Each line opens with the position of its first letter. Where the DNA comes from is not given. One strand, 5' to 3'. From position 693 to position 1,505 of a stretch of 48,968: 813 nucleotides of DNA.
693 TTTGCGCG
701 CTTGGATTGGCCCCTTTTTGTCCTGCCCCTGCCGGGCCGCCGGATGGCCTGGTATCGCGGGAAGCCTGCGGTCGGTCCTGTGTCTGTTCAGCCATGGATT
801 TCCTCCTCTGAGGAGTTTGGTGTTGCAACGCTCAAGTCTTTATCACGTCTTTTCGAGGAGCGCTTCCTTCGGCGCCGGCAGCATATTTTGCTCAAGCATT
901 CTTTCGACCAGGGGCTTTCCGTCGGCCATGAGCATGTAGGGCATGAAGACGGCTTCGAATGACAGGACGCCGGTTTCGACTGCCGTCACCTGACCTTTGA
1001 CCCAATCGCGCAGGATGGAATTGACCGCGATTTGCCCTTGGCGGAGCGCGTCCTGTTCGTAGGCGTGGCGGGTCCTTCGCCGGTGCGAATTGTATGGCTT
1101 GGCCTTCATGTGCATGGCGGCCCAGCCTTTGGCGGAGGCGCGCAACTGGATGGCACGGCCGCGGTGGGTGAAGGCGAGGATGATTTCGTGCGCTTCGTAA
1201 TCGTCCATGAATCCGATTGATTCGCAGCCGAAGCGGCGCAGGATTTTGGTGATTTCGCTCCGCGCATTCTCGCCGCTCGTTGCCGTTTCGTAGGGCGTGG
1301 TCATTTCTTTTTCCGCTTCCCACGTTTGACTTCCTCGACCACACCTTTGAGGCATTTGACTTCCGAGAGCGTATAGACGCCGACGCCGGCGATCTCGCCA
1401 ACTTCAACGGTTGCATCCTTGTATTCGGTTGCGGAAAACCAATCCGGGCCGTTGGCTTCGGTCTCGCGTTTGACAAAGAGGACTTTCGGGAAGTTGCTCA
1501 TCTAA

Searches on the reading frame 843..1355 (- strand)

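Call 62: search_protein_families(library=phrogs, proteins=[window:843-1355:-], max_evalue=0.001)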
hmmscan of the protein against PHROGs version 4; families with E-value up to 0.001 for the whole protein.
window:843-1355:- (170 aa): 1 family
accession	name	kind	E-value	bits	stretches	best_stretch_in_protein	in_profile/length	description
phrog_17260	-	unknown function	5.3e-12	46.9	1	23-152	7-131/158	-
